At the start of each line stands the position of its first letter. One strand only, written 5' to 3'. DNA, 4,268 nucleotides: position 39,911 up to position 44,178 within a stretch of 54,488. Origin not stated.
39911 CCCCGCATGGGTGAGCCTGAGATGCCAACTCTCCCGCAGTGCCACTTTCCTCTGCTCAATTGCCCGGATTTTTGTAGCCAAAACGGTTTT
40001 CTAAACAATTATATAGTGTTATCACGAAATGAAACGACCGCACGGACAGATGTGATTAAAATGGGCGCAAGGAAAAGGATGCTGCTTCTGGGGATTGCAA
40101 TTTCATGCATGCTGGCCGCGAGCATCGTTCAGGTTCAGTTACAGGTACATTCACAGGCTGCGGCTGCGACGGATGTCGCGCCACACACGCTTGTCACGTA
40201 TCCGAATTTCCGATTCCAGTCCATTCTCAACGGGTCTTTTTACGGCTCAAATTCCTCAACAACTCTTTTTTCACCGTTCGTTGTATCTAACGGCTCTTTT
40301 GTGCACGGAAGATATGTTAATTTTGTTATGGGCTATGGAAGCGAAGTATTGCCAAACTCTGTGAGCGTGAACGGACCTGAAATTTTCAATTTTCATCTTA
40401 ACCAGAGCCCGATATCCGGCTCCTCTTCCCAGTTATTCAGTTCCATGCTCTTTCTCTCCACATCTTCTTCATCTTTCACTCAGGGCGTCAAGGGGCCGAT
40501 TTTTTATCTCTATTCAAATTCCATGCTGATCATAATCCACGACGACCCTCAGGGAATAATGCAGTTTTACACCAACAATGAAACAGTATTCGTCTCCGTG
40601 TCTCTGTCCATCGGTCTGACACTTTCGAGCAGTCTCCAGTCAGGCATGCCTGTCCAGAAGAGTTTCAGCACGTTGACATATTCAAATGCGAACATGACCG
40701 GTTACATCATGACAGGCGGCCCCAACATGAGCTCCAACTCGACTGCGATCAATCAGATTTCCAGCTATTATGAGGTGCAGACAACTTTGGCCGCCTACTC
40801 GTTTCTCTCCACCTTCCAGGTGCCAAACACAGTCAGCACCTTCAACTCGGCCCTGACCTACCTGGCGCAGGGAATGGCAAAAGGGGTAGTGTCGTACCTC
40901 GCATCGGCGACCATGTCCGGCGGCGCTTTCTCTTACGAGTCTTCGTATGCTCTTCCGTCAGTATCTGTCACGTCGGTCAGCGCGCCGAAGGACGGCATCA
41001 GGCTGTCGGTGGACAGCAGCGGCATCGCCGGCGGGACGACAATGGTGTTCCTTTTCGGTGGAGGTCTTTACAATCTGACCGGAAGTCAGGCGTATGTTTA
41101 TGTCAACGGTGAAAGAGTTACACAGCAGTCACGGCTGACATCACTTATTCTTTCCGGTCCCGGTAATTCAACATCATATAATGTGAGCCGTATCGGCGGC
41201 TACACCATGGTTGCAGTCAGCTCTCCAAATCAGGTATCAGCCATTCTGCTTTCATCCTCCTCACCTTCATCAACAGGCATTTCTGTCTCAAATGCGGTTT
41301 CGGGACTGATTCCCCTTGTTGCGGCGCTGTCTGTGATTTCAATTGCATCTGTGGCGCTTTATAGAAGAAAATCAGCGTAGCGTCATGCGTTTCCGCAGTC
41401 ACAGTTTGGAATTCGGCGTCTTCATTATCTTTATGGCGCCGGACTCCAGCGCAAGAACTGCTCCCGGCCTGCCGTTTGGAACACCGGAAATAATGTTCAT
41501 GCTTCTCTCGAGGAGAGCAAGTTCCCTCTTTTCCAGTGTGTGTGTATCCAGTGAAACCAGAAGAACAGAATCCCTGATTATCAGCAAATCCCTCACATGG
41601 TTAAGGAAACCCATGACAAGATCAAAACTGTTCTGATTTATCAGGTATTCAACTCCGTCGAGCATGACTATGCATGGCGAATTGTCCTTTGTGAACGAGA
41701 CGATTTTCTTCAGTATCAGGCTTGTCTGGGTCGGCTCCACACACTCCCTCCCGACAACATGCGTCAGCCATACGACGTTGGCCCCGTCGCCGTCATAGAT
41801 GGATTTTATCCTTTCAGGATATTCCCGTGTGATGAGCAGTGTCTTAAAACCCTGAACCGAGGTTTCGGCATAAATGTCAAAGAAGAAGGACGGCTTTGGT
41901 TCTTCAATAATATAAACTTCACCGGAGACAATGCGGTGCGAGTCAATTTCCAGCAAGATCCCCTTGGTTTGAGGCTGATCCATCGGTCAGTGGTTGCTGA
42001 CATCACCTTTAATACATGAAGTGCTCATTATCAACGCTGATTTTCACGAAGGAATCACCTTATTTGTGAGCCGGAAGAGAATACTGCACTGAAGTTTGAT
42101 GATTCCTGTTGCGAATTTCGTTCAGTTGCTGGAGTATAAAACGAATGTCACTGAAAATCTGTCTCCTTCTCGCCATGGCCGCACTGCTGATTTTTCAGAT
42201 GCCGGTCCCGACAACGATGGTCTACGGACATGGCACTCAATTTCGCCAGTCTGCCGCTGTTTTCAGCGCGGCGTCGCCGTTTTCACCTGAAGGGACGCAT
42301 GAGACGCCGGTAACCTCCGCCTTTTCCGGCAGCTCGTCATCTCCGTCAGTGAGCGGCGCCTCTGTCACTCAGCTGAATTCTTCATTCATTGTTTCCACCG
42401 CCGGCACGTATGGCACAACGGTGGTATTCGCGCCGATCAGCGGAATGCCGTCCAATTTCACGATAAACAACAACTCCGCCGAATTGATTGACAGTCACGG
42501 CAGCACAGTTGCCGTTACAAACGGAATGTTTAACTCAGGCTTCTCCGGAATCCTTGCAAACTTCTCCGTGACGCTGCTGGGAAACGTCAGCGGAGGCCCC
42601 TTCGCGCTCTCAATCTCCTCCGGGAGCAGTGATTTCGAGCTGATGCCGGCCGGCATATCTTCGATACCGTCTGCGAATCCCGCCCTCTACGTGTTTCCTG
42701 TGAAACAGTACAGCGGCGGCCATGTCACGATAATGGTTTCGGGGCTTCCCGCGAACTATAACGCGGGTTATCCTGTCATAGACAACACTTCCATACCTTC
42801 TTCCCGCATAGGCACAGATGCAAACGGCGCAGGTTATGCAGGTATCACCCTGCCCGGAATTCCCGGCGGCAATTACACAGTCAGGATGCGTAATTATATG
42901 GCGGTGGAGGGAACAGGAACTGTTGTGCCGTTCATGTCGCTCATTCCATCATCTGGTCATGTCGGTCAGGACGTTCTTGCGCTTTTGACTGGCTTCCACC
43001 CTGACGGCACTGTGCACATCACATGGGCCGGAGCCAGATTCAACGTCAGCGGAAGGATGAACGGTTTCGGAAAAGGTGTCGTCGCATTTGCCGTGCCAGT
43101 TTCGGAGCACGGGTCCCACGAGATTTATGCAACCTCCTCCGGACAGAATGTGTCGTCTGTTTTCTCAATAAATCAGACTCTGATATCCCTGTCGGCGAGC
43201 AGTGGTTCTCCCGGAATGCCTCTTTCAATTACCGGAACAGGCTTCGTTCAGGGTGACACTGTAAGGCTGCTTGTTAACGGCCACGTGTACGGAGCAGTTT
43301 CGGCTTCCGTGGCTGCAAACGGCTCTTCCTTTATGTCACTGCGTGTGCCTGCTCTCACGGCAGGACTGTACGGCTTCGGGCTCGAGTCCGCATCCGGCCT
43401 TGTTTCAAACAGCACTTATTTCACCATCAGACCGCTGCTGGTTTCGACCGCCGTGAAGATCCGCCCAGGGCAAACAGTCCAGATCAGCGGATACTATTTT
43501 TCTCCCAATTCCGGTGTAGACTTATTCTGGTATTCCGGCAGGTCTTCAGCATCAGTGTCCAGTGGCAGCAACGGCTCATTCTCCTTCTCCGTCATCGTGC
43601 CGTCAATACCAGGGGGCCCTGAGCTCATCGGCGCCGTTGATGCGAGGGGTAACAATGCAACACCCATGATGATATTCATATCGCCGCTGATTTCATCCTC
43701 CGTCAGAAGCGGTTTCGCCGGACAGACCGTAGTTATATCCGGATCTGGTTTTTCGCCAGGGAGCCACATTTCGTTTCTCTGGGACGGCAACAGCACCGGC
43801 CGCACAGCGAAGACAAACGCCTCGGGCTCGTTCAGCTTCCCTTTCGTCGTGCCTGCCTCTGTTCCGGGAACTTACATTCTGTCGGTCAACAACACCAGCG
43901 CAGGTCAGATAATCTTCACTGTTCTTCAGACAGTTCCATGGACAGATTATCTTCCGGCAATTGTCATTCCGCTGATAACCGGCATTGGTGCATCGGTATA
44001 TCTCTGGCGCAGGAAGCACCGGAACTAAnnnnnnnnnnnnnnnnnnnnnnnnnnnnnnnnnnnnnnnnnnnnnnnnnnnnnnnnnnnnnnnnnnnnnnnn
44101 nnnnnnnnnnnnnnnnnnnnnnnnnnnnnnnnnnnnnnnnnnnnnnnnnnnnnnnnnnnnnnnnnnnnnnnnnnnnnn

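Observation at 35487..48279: Candidate envelope-to-cytoskeleton module: surface glycoproteins interleaved with DUF835 proteins, a bactofilin fusion, regulators and a GT-C enzyme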

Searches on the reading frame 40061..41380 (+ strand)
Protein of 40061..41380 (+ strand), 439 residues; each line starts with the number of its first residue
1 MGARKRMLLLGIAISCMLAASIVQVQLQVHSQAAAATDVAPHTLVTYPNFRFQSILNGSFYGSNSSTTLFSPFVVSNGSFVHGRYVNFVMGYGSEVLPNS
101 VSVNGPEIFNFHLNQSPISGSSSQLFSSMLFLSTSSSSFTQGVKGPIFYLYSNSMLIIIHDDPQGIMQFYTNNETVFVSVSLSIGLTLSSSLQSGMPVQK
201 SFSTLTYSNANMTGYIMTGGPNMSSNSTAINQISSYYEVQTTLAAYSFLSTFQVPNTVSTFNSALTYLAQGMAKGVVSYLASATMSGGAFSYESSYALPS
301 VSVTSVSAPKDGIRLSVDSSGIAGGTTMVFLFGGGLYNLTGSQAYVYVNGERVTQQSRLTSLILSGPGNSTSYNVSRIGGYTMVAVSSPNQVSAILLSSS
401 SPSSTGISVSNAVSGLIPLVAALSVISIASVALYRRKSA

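Call 3: search_protein_families(library=pfam, proteins=[window:40061-41380:+], max_evalue=0.01)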
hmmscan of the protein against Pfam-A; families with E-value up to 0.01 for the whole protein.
window:40061-41380:+ (439 aa): 0 families

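Call 56: search_protein_families(library=ncbifam, proteins=[window:40061-41380:+], max_evalue=0.01)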
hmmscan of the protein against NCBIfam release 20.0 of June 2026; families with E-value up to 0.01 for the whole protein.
window:40061-41380:+ (439 aa): 0 families

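Call 94: search_protein_families(library=padloc, proteins=[window:40061-41380:+], max_evalue=0.001)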
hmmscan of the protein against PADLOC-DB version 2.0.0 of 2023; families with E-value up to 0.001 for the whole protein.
window:40061-41380:+ (439 aa): 0 families

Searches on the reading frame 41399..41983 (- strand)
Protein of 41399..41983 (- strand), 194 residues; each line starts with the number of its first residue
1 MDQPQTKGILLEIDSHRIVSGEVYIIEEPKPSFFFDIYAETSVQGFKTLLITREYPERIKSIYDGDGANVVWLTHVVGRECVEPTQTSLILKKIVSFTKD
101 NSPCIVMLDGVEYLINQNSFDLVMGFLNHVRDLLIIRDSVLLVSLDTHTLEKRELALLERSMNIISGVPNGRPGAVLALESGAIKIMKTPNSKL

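Call 3: search_protein_families(library=pfam, proteins=[window:41399-41983:-], max_evalue=0.01)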
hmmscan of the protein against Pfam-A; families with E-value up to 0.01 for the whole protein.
window:41399-41983:- (194 aa): 1 family
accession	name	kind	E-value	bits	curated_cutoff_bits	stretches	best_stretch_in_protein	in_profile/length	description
PF05763.18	DUF835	-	1.5e-32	112.6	33.1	1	36-162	10-136/136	Protein of unknown function (DUF835)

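Call 26: search_solved_structures(query=window:41399-41983:-, max_evalue=10, show_alignments=2)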
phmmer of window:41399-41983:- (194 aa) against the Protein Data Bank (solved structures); distinct sequences matched with E-value up to 10: 0.

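Call 38: find_related_loci(query=A3, collection=genome_contigs, flank=10000)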
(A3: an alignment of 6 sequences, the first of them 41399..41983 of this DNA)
Query A3 (194 aa) in genome_contigs; peptide patterns used: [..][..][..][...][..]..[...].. (x = any residue, [..] = any of these).
423 stretches matched a pattern; 368 encode a relative of the query (tblastn E <= 1e-3); the best 80 are kept; 80 distinct loci.
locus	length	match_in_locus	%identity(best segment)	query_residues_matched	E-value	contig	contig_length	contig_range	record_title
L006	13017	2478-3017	61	14-193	2e-80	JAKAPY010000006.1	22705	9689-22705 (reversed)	MAG: Thermoplasmata archaeon isolate YF1.bin95 NODE_2402_length_22705_cov_1.418018, whole genome shotgun sequence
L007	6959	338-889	60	10-193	1e-79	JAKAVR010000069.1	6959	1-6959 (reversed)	MAG: Thermoplasmata archaeon isolate YP4.bin116 NODE_15391_length_6959_cov_3.589432, whole genome shotgun sequence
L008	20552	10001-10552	60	10-193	2e-78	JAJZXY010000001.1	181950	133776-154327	MAG: Thermoplasmata archaeon isolate TL1-5.bin102 NODE_25_length_181950_cov_10.557839, whole genome shotgun sequence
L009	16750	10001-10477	32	4-165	2e-28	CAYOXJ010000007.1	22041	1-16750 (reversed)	MAG TPA_asm: uncultured Thermoplasmata archaeon isolate binchicken_co124_173 genome assembly, contig: NODE_1060_length_2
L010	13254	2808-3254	36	17-165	4e-27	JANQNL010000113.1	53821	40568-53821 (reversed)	MAG: Thermoplasmatota archaeon isolate PL23a_bin.128 k99_4593304, whole genome shotgun sequence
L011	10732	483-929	30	17-165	4e-27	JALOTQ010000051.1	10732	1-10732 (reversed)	MAG: Thermoplasmata archaeon isolate Prado237 scaffold_12045, whole genome shotgun sequence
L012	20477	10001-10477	30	17-180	1e-26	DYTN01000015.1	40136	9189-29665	MAG TPA_asm: Methanobacteriota archaeon isolate DR5_60_8 Afr_mines_DR5_99_length_40136_cov_3_194157, whole genome shotgu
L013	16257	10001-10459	30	13-165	7e-27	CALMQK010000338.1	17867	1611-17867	MAG TPA_asm: uncultured euryarchaeote isolate ERR2868536_bin.126_CONCOCT_v1.1_MAG genome assembly, contig: ERZ841185.281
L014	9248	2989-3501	33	3-166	1e-26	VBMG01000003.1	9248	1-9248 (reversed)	MAG: Methanobacteriota archaeon isolate EA_17 14_0929_05_40cm_scaffold_6304, whole genome shotgun sequence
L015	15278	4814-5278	35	2-162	2e-26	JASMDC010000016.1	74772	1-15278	MAG: Candidatus Undinarchaeales archaeon isolate ETNP3_MAG_31 NODE_16_length_74772_cov_4.558645, whole genome shotgun se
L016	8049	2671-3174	30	16-175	1e-26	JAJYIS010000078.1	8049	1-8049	MAG: Thermoplasmata archaeon isolate DBS2-1.bin12 NODE_17881_length_8049_cov_0.950518, whole genome shotgun sequence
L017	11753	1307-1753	31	17-165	3e-26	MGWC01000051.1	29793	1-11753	MAG: Euryarchaeota archaeon RBG_19FT_COMBO_56_21 rbg_19ft_combo_scaffold_503, whole genome shotgun sequence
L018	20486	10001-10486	32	16-171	6e-26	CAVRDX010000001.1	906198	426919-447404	MAG: uncultured Thermoplasmata archaeon isolate MFD04716.bin.2.147 genome assembly, contig: contig_15924, whole genome s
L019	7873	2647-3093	32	17-165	3e-26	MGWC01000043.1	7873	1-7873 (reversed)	MAG: Euryarchaeota archaeon RBG_19FT_COMBO_56_21 rbg_19ft_combo_scaffold_4008, whole genome shotgun sequence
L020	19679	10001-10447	35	14-163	7e-26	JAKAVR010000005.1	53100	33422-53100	MAG: Thermoplasmata archaeon isolate YP4.bin116 NODE_861_length_53100_cov_3.365073, whole genome shotgun sequence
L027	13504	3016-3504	34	3-164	2e-25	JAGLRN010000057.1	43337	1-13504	MAG: Thermoplasmata archaeon isolate RS_9_17 ROV157_9.bin.17.fa_57, whole genome shotgun sequence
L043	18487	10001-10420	35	24-163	2e-24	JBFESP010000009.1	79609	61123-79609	MAG: Thermoplasmata archaeon isolate Mix_mud06.2021.04.53 k141_3091564_length_79609_cov_17.3800, whole genome shotgun se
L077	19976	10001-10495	35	15-175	3e-23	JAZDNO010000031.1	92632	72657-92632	MAG: Methanobacteriota archaeon isolate MEGAHIT-group-0.714 k141_5320925, whole genome shotgun sequence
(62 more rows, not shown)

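Call 56: search_protein_families(library=ncbifam, proteins=[window:41399-41983:-], max_evalue=0.01)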
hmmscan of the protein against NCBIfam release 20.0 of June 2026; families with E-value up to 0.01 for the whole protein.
window:41399-41983:- (194 aa): 0 families

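Call 76: search_protein_families(library=pfam, proteins=[L018:10505-12382:-, L018:9545-9925:+, L013:8720-9889:+, L014:1596-2960:+, L043:6284-10438:+, L043:5186-6205:+, L010:855-3266:+, L027:1342-3519:+, L077:8276-10474:+, L077:5825-8260:+], max_evalue=0.000001)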
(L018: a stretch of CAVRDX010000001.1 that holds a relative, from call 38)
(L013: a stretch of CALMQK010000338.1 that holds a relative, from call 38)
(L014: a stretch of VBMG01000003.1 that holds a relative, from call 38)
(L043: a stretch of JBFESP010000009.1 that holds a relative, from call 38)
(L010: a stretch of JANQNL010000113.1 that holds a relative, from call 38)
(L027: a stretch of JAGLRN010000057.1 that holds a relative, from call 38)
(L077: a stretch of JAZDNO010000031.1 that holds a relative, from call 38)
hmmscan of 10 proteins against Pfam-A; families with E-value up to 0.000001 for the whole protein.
L018:10505-12382:- (625 aa): 0 families

L018:9545-9925:+ (126 aa): 1 family
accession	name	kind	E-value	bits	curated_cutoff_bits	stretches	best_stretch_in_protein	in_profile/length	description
PF00072.30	Response_reg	-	2.1e-25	89.5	30.2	1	11-119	1-108/111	Response regulator receiver domain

L013:8720-9889:+ (389 aa): 4 families
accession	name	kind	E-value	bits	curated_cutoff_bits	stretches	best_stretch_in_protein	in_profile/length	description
PF22703.2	Cdc6_lid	-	1.4e-21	76.6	27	1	211-276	1-67/68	Cdc6 AAA+ ATPase-type lid domain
PF09079.17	Cdc6_C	-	7.3e-17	61.6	25.1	1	290-376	5-93/96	CDC6, C terminal winged helix domain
PF13401.12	AAA_22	-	3.2e-11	44.1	27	1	49-186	6-130/130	AAA domain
PF13191.12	AAA_16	-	1.1e-07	32.9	32.6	0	24-161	1-158/167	AAA ATPase domain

L014:1596-2960:+ (454 aa): 6 families
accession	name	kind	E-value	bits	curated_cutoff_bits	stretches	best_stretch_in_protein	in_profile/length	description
PF22703.2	Cdc6_lid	-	2.1e-21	76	27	1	277-342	1-67/68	Cdc6 AAA+ ATPase-type lid domain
PF09079.17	Cdc6_C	-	5.5e-17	62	25.1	1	360-442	9-93/96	CDC6, C terminal winged helix domain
PF13401.12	AAA_22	-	2.1e-10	41.5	27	1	114-245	6-124/130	AAA domain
PF13191.12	AAA_16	-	2.6e-09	38.2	32.6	1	90-228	2-160/167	AAA ATPase domain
PF01637.24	ATPase_2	-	3e-08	34.2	33.2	1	104-259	11-171/225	ATPase domain predominantly from Archaea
PF00004.35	AAA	-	3.8e-07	31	21.2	0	117-257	2-119/131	ATPase family associated with various cellular activities (AAA)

L043:6284-10438:+ (1384 aa): 6 families
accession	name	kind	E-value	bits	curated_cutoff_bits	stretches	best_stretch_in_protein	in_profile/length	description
PF00133.28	tRNA-synt_1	-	7.2e-124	414.1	22.7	1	26-637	4-406/414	tRNA synthetases class I (I, L, M and V)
PF05763.18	DUF835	-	1.8e-34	118.9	33.1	1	1247-1377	5-135/136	Protein of unknown function (DUF835)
PF08264.19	Anticodon_1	-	3.7e-32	111.7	25.1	1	694-842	1-147/148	Anticodon-binding domain of tRNA ligase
PF09334.17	tRNA-synt_1g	-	8e-25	87.8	20.1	2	530-654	244-376/391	tRNA synthetases class I (M)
PF19302.4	DUF5915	-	7.4e-22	78.3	27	1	867-1055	9-192/195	Domain of unknown function (DUF5915)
PF14520.12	HHH_5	-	2.4e-15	57.2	27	0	1155-1207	2-54/57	Helix-hairpin-helix domain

L043:5186-6205:+ (339 aa): 2 families
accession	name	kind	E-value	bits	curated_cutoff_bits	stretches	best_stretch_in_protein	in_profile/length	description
PF00867.23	XPG_I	-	6.5e-25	87.8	24.9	1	143-235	1-89/89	XPG I-region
PF00752.23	XPG_N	-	3.2e-20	72.9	22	1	14-100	19-100/101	XPG N-terminal domain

L010:855-3266:+ (803 aa): 1 family
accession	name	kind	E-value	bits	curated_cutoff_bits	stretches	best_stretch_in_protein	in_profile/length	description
PF05763.18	DUF835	-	1.1e-37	129.3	33.1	1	666-797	5-136/136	Protein of unknown function (DUF835)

L027:1342-3519:+ (725 aa): 3 families
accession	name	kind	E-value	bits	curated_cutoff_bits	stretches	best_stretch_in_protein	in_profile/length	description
PF00308.24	Bac_DnaA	-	1.1e-60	204.9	23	1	324-482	4-162/162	Bacterial DnaA ATPAse domain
PF05763.18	DUF835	-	8.2e-28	97.3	33.1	1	592-719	10-136/136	Protein of unknown function (DUF835)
PF01695.23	IstB_IS21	-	3.3e-09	37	24.1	1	357-460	95-195/238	IstB-like ATP binding protein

L077:8276-10474:+ (732 aa): 4 families
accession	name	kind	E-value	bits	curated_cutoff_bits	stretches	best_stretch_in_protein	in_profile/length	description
PF00308.24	Bac_DnaA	-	1.3e-59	201.4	23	1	330-488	4-162/162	Bacterial DnaA ATPAse domain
PF05763.18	DUF835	-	2.3e-28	99.1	33.1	1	593-727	3-136/136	Protein of unknown function (DUF835)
PF01695.23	IstB_IS21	-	4e-08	33.5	24.1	1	365-466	97-195/238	IstB-like ATP binding protein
PF00004.35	AAA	-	5.8e-07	30.5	21.2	0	368-482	6-124/131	ATPase family associated with various cellular activities (AAA)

L077:5825-8260:+ (811 aa): 2 families
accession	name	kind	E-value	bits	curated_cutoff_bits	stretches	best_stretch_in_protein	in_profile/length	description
PF00136.26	DNA_pol_B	-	1.5e-54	186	23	1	352-713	2-412/453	DNA polymerase family B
PF03104.25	DNA_pol_B_exo1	-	1.1e-16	61.4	23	1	201-290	143-242/242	DNA polymerase family B, exonuclease domain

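Call 94: search_protein_families(library=padloc, proteins=[window:41399-41983:-], max_evalue=0.001)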
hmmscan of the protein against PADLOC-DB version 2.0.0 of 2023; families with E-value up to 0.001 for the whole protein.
window:41399-41983:- (194 aa): 0 families

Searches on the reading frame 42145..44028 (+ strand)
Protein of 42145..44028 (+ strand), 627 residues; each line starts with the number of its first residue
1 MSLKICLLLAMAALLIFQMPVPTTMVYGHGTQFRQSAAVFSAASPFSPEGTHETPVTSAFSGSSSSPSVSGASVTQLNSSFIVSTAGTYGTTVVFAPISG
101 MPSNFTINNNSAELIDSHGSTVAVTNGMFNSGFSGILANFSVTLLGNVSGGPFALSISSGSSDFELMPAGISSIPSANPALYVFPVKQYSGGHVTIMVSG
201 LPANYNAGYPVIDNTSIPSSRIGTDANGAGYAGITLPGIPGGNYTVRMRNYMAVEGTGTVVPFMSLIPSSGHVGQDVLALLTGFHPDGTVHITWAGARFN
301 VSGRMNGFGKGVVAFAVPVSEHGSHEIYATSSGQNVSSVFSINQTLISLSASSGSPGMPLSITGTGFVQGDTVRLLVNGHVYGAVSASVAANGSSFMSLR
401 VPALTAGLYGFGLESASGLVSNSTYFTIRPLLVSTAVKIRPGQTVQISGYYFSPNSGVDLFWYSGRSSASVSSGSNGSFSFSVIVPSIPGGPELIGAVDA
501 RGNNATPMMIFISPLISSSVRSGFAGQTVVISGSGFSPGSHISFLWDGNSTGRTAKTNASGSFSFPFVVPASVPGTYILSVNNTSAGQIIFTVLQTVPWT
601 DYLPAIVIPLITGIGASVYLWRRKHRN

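Call 3: search_protein_families(library=pfam, proteins=[window:42145-44028:+], max_evalue=0.01)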
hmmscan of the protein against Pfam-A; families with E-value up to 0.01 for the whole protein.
window:42145-44028:+ (627 aa): 1 family
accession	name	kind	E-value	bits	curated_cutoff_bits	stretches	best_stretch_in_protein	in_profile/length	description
PF13620.12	CarboxypepD_reg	-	0.0029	18.4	32.3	0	538-582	15-55/82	Carboxypeptidase regulatory-like domain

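Call 56: search_protein_families(library=ncbifam, proteins=[window:42145-44028:+], max_evalue=0.01)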
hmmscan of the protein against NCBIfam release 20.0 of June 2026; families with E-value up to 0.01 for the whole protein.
window:42145-44028:+ (627 aa): 3 families
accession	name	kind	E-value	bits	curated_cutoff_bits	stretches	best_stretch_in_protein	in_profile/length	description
NF058592.1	GxPGS_dom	subfamily_domain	2e-09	37.3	45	2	348-394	2-46/65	PGS family Ig-like domain-containing protein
NF033510.3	Ca_tandemer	repeat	4.5e-05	23.7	50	0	524-584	28-89/96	Ca2+-stabilized repeat-containing adhesin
NF058597.1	CoaZ_rpt_PGGG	domain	9.1e-05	22.4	30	0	515-587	8-77/88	choice-of-anchor Z repeating domain-containing protein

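Call 94: search_protein_families(library=padloc, proteins=[window:42145-44028:+], max_evalue=0.001)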
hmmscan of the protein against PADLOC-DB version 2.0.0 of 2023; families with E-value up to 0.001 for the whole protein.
window:42145-44028:+ (627 aa): 0 families
